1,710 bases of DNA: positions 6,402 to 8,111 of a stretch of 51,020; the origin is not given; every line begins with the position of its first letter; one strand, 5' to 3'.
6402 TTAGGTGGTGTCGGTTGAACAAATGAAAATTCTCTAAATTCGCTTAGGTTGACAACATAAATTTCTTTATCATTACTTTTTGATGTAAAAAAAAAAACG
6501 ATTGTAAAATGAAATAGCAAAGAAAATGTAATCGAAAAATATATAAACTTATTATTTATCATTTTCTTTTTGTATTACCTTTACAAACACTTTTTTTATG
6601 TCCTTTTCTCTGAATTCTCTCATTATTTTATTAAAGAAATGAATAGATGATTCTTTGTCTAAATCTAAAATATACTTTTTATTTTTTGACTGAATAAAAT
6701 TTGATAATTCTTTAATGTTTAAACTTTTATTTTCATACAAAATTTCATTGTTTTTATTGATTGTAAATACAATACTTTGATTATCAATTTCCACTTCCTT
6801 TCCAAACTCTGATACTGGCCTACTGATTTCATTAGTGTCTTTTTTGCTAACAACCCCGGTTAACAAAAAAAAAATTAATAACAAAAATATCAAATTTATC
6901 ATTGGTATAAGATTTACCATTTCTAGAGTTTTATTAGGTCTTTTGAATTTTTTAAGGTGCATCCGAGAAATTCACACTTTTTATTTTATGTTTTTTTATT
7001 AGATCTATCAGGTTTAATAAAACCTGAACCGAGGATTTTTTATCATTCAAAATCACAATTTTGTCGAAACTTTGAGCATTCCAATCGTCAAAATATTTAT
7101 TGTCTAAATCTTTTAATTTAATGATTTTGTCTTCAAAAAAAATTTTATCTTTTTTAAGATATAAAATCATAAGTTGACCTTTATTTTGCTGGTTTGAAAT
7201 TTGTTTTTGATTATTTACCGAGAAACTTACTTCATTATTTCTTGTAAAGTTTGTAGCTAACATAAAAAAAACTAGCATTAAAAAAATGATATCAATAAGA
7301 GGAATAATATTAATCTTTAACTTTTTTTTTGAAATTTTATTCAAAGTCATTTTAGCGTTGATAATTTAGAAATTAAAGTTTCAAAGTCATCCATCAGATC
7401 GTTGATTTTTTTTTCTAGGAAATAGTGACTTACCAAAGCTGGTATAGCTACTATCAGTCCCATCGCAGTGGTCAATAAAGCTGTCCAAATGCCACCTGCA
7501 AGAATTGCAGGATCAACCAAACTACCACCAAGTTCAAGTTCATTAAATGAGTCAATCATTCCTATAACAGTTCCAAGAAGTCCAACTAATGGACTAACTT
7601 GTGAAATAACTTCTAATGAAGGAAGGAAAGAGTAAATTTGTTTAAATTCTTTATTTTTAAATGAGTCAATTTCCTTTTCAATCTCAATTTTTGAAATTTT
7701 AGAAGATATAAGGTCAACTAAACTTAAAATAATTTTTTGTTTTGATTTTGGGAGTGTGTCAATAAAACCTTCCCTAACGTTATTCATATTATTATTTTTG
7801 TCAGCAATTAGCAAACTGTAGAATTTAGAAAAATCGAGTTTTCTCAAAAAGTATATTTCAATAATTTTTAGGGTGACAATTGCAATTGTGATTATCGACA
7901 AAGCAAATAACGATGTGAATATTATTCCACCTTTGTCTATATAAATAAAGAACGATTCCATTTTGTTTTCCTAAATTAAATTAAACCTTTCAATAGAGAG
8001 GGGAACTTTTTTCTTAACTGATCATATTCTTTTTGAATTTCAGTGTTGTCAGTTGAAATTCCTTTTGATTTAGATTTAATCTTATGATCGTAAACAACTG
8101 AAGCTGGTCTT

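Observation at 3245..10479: ABC importer and ExbB-ExbD-ExbD-TonB packed as one seven-gene string, followed by a porin-like OMP and a lipoprotein, with no TonB-dependent receptor in the window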

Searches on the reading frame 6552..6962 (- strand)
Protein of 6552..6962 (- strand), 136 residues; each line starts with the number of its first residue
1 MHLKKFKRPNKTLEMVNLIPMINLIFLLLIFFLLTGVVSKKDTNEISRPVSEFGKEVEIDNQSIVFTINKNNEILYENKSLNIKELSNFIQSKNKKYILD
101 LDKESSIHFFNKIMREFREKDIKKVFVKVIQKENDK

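Call 3: search_protein_families(library=pfam, proteins=[window:6552-6962:-], max_evalue=0.01)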
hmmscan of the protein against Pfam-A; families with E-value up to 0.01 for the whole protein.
window:6552-6962:- (136 aa): 1 family
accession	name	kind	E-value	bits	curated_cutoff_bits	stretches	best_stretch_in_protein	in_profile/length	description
PF02472.21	ExbD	-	2.3e-14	54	25.4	1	12-126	4-122/128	Biopolymer transport protein ExbD/TolR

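Call 4: search_protein_families(library=ncbifam, proteins=[window:6552-6962:-], max_evalue=0.01)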
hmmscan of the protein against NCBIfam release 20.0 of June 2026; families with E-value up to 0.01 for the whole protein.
window:6552-6962:- (136 aa): 3 families
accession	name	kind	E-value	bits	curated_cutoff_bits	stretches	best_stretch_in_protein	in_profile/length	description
TIGR02804.1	ExbD_2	equivalog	6.3e-08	33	123.45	1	14-126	2-116/121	TonB system transport protein ExbD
TIGR02801.1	tolR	equivalog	1.9e-05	25.3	127.3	1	16-125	5-124/129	protein TolR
NF005236.0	PRK06742.1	equivalog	0.0011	18.5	312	1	7-98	3-92/225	flagellar motor protein MotS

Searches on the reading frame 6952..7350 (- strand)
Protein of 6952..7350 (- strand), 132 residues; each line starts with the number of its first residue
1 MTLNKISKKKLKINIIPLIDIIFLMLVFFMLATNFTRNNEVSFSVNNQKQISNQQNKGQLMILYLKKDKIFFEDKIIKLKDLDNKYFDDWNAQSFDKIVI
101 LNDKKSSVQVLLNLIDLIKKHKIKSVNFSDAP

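Call 3: search_protein_families(library=pfam, proteins=[window:6952-7350:-], max_evalue=0.01)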
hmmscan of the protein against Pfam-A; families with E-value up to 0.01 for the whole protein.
window:6952-7350:- (132 aa): 1 family
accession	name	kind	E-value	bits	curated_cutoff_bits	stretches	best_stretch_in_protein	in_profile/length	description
PF02472.21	ExbD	-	9.8e-19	68.1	25.4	1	9-129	4-124/128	Biopolymer transport protein ExbD/TolR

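Call 4: search_protein_families(library=ncbifam, proteins=[window:6952-7350:-], max_evalue=0.01)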
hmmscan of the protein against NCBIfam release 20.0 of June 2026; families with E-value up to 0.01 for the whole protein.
window:6952-7350:- (132 aa): 5 families
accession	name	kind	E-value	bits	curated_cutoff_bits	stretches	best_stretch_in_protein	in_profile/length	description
TIGR02801.1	tolR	equivalog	9.6e-11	42.4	127.3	1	11-127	3-125/129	protein TolR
TIGR02804.1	ExbD_2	equivalog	1.6e-09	38.2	123.45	1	12-127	3-116/121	TonB system transport protein ExbD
NF008429.0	PRK11267.1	equivalog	0.00014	21.9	216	1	11-120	16-124/141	TonB system transport protein ExbD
TIGR02803.1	ExbD_1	equivalog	0.00071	19.7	152.95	1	12-120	3-110/122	TonB system transport protein ExbD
NF008248.0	PRK11024.1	equivalog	0.0012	19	162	1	10-56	13-61/142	colicin uptake protein TolR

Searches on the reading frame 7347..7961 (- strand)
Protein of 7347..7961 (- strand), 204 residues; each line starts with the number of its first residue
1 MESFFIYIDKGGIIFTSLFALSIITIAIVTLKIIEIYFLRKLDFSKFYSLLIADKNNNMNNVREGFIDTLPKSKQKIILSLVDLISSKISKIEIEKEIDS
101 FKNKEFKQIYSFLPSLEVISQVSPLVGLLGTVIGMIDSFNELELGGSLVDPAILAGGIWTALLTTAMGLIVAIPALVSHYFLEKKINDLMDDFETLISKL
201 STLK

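Call 3: search_protein_families(library=pfam, proteins=[window:7347-7961:-], max_evalue=0.01)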
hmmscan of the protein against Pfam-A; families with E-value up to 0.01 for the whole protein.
window:7347-7961:- (204 aa): 1 family
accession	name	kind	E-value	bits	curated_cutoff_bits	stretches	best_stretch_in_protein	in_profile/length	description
PF01618.21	MotA_ExbB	-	1.4e-26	93.2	22.9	1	78-194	10-126/127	MotA/TolQ/ExbB proton channel family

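Call 4: search_protein_families(library=ncbifam, proteins=[window:7347-7961:-], max_evalue=0.01)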
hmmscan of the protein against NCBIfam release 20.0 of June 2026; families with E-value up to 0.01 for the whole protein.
window:7347-7961:- (204 aa): 9 families
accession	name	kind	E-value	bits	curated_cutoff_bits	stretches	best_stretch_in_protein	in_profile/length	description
TIGR02796.1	tolQ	equivalog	1.7e-23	83.6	221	1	36-202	50-212/216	protein TolQ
TIGR02797.1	exbB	equivalog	7.1e-16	58.7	206.2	1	14-188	16-193/211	tonB-system energizer ExbB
TIGR02805.1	exbB2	equivalog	1.9e-14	54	135.35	1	108-190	50-131/138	TonB-system energizer ExbB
NF008066.0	PRK10801.1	equivalog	1.4e-13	50.8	403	1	102-199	116-212/230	Tol-Pal system protein TolQ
NF007722.0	PRK10414.1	equivalog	1.1e-10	41.5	402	1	116-187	133-203/244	tol-pal system-associated acyl-CoA thioesterase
NF006527.0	PRK08990.1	equivalog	0.00015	21.2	341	1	75-172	106-193/254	flagellar motor protein PomA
NF006583.0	PRK09109.1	equivalog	0.00016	20.9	237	1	81-172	115-196/246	flagellar motor protein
NF006284.1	PRK08456.1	equivalog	0.0034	16.6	380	1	106-173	139-197/252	flagellar motor stator protein MotA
TIGR03648.1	Na_symport_lg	subfamily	0.0073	14.8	320.75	1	153-196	366-408/547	VC_2705 family sodium/solute symporter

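Call 19: find_encoding_contigs(protein=window:7347-7961:-, flank=10000, max_places=6)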
Protein window:7347-7961:- (204 aa): no gene with exactly this product is on record in the collection.

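Call 20: find_homologous_proteins(query=window:7347-7961:-, max_evalue=0.001)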
Query window:7347-7961:- (204 aa): 3712 proteins with E <= 0.001 among 4427 candidates; the best 120 are listed.
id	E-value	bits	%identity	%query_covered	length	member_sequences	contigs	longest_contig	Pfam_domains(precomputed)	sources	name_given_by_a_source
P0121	5.1e-118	410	99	100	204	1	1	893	PF01618.22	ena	-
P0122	4.5e-117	407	98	100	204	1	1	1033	PF01618.22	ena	-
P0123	3.2e-115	401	97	100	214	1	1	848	PF01618.22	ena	-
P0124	1.3e-114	399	96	100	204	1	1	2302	PF01618.22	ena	-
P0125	2.4e-114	398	96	100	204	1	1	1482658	PF01618.22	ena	-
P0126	2.6e-114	398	96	100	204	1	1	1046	PF01618.22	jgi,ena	-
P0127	2.8e-114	397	96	100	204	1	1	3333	PF01618.22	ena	-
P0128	4.3e-114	397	96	100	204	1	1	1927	PF01618.22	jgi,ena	-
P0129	5.1e-114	397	96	100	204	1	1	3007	PF01618.22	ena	-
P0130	7.2e-114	396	96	100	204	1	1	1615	PF01618.22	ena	-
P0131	8.3e-114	396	96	100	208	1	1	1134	PF01618.22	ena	-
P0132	1.3e-113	395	96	100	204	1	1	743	PF01618.22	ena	-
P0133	1.5e-113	395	95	100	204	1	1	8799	PF01618.22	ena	-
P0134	2.9e-113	394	96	100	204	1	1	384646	PF01618.22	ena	-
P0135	3.3e-113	394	96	100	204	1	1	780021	PF01618.22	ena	-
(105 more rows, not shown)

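Call 28: find_encoding_contigs(protein=P0125, flank=10000, max_places=3)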
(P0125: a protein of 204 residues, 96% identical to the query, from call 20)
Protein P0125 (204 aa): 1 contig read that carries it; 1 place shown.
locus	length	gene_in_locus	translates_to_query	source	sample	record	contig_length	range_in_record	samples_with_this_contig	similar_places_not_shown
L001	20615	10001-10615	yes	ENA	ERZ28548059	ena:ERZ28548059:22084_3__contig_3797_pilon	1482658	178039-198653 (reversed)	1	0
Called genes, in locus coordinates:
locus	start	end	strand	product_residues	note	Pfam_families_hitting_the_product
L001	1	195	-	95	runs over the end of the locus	PF01266:DAO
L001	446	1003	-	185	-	PF01266:DAO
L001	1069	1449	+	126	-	PF01641:SelR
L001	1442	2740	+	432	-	PF00155:Aminotran_1_2, PF01053:Cys_Met_Meta_PP (weak)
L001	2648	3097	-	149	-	PF01243:PNPOx_N (weak), PF10590:PNP_phzG_C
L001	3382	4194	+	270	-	PF00106:adh_short, PF13561:adh_short_C2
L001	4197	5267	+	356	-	PF01264:Chorismate_synt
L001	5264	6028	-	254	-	PF01479:S4, PF01728:FtsJ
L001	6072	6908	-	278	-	PF00348:polyprenyl_synt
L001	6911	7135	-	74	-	PF02609:Exonuc_VII_S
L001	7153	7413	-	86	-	PF01206:TusA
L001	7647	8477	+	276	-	PF09084:NMT1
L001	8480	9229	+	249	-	PF00528:BPD_transp_1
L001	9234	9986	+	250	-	PF13476:AAA_23 (weak), PF00005:ABC_tran, PF13304:AAA_21 (faint)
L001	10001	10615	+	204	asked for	PF01618:MotA_ExbB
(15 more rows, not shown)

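Call 29: find_related_loci(query=window:7347-7961:-, collection=genome_contigs, flank=10000)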
Query window:7347-7961:- (204 aa) in genome_contigs; peptide patterns used: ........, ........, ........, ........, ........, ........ (x = any residue, [..] = any of these).
389 stretches matched a pattern; 27 encode a relative of the query (tblastn E <= 1e-3); 27 distinct loci.
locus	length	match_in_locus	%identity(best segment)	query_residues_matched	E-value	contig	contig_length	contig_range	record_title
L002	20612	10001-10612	96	1-204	3e-124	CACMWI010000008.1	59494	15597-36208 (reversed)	MAG: uncultured Alphaproteobacteria bacterium isolate AG-892-F10 genome assembly, contig: AG-892-F10_NODE_8, whole genom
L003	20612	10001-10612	93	1-204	2e-121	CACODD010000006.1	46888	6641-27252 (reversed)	MAG: uncultured Alphaproteobacteria bacterium isolate AH-287-P08 genome assembly, contig: AH-287-P08_NODE_6, whole genom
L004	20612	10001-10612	92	1-204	2e-119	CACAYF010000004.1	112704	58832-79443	uncultured Alphaproteobacteria bacterium isolate AG-349-G20 genome assembly, contig: AG-349-G20_NODE_4, whole genome sho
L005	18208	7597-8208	91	1-204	1e-117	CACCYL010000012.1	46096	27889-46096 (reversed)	uncultured Alphaproteobacteria bacterium isolate AG-903-D15 genome assembly, contig: AG-903-D15_NODE_12, whole genome sh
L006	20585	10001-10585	93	1-195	2e-116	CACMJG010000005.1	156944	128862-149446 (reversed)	MAG: uncultured Alphaproteobacteria bacterium isolate AG-891-J16 genome assembly, contig: AG-891-J16_NODE_5, whole genom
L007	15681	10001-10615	85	1-204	1e-109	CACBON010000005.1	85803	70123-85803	uncultured Alphaproteobacteria bacterium isolate AG-359-F09 genome assembly, contig: AG-359-F09_NODE_5, whole genome sho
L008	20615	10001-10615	62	1-204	2e-73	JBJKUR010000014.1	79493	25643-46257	MAG: Alphaproteobacteria bacterium isolate LRMED-288 Alphaproteobacteria-LRMED-288-C5, whole genome shotgun sequence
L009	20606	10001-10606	61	1-201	8e-73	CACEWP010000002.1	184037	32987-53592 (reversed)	uncultured Alphaproteobacteria bacterium isolate AG-907-I19 genome assembly, contig: AG-907-I19_NODE_2, whole genome sho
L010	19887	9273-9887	61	1-204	3e-72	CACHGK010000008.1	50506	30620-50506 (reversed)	uncultured Alphaproteobacteria bacterium isolate AG-911-L17 genome assembly, contig: AG-911-L17_NODE_8, whole genome sho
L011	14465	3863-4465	61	1-200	2e-71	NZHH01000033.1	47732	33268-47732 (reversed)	MAG: Rickettsiales bacterium isolate MED652 58680, whole genome shotgun sequence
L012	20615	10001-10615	59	1-204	1e-70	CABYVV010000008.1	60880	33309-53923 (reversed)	MAG: uncultured Alphaproteobacteria bacterium isolate AG-895-B20 genome assembly, contig: AG-895-B20_NODE_8, whole genom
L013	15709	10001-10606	61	1-201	3e-68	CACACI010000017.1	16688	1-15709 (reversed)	uncultured Alphaproteobacteria bacterium isolate AG-343-F10 genome assembly, contig: AG-343-F10_NODE_17, whole genome sh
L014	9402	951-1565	78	1-204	1e-98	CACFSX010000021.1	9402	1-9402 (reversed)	uncultured Alphaproteobacteria bacterium isolate AG-908-P05 genome assembly, contig: AG-908-P05_NODE_21, whole genome sh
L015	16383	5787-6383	54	1-201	8e-62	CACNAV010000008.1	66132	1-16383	MAG: uncultured Alphaproteobacteria bacterium isolate AG-892-K07 genome assembly, contig: AG-892-K07_NODE_8, whole genom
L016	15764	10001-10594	51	1-200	2e-59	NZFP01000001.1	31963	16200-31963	MAG: Rickettsiales bacterium isolate MED715 MHASMcontig_888688, whole genome shotgun sequence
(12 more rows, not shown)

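Call 112: search_dna_similar(query=window:7347-7961:-, collection=plasmids, mode=protein, max_evalue=1e-8, max_rows=25)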
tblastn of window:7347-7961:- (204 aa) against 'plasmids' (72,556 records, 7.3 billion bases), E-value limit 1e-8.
Records with a match: 112; places in all: 119; records where one place covers at least 80% of the query: 0.
Best place of each record, by identity: 60-80% 1; <60% 111.
By first word of the organism name: Leisingera 32; Phaeobacter 19; Pseudoalteromonas 14; Paracoccus 5; Vibrio 4; Tritonibacter 3; Parasedimentitalea 3; Ruegeria 3; Sagittula 3; Acinetobacter 3; and 20 more.
By predicted mobility (MOB-suite, as given by PLSDB): non-mobilizable 90; conjugative 16; mobilizable 6.
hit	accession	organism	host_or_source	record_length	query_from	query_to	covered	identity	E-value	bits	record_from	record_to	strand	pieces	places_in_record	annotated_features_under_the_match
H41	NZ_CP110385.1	Tritonibacter mobilis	-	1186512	103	200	48%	49.0%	1e-20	96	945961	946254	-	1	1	record has no annotation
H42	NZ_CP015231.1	Tritonibacter mobilis F1926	cell culture,seawater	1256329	103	200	48%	49.0%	2e-20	96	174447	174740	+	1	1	record has no annotation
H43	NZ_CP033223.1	Parasedimentitalea marina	Cell culture,deep seawater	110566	103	200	48%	49.0%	9e-13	73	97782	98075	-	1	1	MotA/TolQ/ExbB proton channel family protein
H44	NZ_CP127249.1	Parasedimentitalea psychrophila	single cell, bacteria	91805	103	200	48%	49.0%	4e-12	71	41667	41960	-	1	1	MotA/TolQ/ExbB proton channel family protein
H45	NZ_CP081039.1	Leisingera sp. M527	-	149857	103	200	48%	49.0%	6e-12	71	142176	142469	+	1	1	MotA/TolQ/ExbB proton channel family protein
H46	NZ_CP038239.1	Leisingera sp. NJS201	cell culture,Marine Biofilm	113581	103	200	48%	49.0%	6e-12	71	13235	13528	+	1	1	MotA/TolQ/ExbB proton channel family protein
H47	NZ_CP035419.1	Leisingera sp. NJS204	cell culture,Marine Biofilm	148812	103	200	48%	49.0%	6e-12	71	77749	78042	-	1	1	MotA/TolQ/ExbB proton channel family protein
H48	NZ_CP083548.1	Leisingera sp. M658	-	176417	103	200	48%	49.0%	6e-12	71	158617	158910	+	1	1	MotA/TolQ/ExbB proton channel family protein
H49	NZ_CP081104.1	Ruegeria conchae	-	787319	103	204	50%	47.1%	2e-20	96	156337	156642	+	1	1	MotA/TolQ/ExbB proton channel family protein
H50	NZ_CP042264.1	Qingshengfaniella alkalisoli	cell culture,saline soil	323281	103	200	48%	45.9%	8e-12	71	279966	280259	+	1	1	MotA/TolQ/ExbB proton channel family protein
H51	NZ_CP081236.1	Phaeobacter inhibens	-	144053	103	197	47%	46.9%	7e-18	88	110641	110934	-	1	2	MotA/TolQ/ExbB proton channel family protein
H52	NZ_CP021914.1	Sagittula sp. P11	cell culture,sulfidic waters (60 m) ...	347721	105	198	46%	47.4%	3e-16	83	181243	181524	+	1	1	MotA/TolQ/ExbB proton channel family protein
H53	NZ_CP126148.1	Sagittula sp. MA-2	Cell culture,Coastal seawater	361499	105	198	46%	47.4%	3e-16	83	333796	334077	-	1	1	MotA/TolQ/ExbB proton channel family protein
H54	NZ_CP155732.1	Sagittula stellata E-37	Pure Culture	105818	105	198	46%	47.4%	3e-16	83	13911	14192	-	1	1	MotA/TolQ/ExbB proton channel family protein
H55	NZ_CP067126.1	Paracoccus alcaliphilus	whole organism,soil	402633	105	198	46%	46.8%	2e-17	87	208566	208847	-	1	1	MotA/TolQ/ExbB proton channel family protein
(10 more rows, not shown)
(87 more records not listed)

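Call 113: get_annotated_region(hit=H45, flank=7000)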
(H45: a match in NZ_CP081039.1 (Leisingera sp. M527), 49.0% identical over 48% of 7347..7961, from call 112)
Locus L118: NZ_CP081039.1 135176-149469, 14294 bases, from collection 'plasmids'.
description: Leisingera sp. M527 plasmid unnamed2, complete sequence
organism: Leisingera sp. M527 (NCBI taxid 2867014)
taxonomy: Bacteria; Pseudomonadota; Alphaproteobacteria; Rhodobacterales; Roseobacteraceae; Leisingera; Leisingera sp. M527
host: -; source: -; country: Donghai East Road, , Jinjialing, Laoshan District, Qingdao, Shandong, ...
typing (MOB-suite, as given by PLSDB): non-mobilizable
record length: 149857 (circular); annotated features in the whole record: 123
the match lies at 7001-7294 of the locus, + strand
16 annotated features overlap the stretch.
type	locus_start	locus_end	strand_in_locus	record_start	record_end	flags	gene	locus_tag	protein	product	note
CDS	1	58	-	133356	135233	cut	tssF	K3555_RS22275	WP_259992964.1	type VI secretion system baseplate subunit TssF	GO:0033103 - protein secretion by the type VI secretion system [Evidence IEA]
CDS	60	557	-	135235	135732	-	tssE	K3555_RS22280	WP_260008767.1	type VI secretion system baseplate subunit TssE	GO:0033103 - protein secretion by the type VI secretion system [Evidence IEA]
CDS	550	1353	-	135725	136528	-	-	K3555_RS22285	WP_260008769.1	type VI secretion system accessory protein TagJ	-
CDS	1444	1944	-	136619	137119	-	-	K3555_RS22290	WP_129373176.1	type VI secretion system tube protein Hcp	-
CDS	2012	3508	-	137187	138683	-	tssC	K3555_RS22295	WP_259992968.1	type VI secretion system contractile sheath large subunit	GO:0033103 - protein secretion by the type VI secretion system [Evidence IEA]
CDS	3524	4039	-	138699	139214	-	tssB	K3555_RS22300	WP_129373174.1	type VI secretion system contractile sheath small subunit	GO:0033103 - protein secretion by the type VI secretion system [Evidence IEA]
CDS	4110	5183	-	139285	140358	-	tssA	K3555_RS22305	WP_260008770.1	type VI secretion system protein TssA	-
CDS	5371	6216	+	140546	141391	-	-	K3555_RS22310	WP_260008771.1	hypothetical protein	-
CDS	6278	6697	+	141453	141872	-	-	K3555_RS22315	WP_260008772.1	hypothetical protein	-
CDS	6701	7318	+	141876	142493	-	-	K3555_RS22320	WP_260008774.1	MotA/TolQ/ExbB proton channel family protein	-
CDS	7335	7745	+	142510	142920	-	-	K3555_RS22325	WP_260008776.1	biopolymer transporter ExbD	GO:0055085 - transmembrane transport [Evidence IEA]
CDS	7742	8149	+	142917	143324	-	-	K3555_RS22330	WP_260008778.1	biopolymer transporter ExbD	GO:0055085 - transmembrane transport [Evidence IEA]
CDS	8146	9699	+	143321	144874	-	-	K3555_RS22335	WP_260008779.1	DUF4384 domain-containing protein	-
CDS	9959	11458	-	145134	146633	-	-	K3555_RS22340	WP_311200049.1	caspase family protein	GO:0006508 - proteolysis [Evidence IEA]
CDS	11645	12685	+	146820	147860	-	-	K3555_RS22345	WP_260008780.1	OmpA family protein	-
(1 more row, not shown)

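Call 114: get_annotated_region(hit=H49, flank=7000)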
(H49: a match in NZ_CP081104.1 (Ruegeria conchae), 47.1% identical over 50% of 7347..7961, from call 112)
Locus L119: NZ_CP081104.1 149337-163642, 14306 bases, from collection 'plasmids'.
description: Ruegeria conchae strain M340 plasmid unnamed1, complete sequence
organism: Ruegeria conchae (NCBI taxid 981384)
taxonomy: Bacteria; Pseudomonadota; Alphaproteobacteria; Rhodobacterales; Roseobacteraceae; Ruegeria; Ruegeria conchae
host: -; source: -; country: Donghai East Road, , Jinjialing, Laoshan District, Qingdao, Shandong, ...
typing (MOB-suite, as given by PLSDB): non-mobilizable
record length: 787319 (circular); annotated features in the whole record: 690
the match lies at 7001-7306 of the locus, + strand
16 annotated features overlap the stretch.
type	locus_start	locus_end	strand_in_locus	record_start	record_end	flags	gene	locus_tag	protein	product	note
CDS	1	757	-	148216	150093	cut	tssF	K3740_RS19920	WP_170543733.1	type VI secretion system baseplate subunit TssF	GO:0033103 - protein secretion by the type VI secretion system [Evidence IEA]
CDS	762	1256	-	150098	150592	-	tssE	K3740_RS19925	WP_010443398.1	type VI secretion system baseplate subunit TssE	GO:0033103 - protein secretion by the type VI secretion system [Evidence IEA]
CDS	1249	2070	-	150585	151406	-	-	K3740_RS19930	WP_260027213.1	type VI secretion system accessory protein TagJ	-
CDS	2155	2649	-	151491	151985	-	-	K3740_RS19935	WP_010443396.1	type VI secretion system tube protein Hcp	-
CDS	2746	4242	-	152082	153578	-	tssC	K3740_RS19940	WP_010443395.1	type VI secretion system contractile sheath large subunit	GO:0033103 - protein secretion by the type VI secretion system [Evidence IEA]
CDS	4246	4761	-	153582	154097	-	tssB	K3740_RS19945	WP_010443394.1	type VI secretion system contractile sheath small subunit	GO:0033103 - protein secretion by the type VI secretion system [Evidence IEA]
CDS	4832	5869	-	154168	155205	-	tssA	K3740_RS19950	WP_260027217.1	type VI secretion system protein TssA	-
CDS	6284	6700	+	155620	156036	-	-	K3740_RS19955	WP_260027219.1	hypothetical protein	-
CDS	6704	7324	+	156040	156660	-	-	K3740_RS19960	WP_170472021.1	MotA/TolQ/ExbB proton channel family protein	-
CDS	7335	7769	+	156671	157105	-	-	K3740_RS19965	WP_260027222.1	biopolymer transporter ExbD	GO:0055085 - transmembrane transport [Evidence IEA]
CDS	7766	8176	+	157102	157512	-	-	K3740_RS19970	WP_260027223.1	biopolymer transporter ExbD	GO:0055085 - transmembrane transport [Evidence IEA]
CDS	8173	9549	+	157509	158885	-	-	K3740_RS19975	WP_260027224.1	DUF4384 domain-containing protein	-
CDS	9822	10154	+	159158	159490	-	-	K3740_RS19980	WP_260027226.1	hypothetical protein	-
CDS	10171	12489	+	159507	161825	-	-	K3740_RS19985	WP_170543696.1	caspase family protein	GO:0006508 - proteolysis [Evidence IEA]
CDS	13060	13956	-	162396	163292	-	-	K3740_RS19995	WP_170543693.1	LysR substrate-binding domain-containing protein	-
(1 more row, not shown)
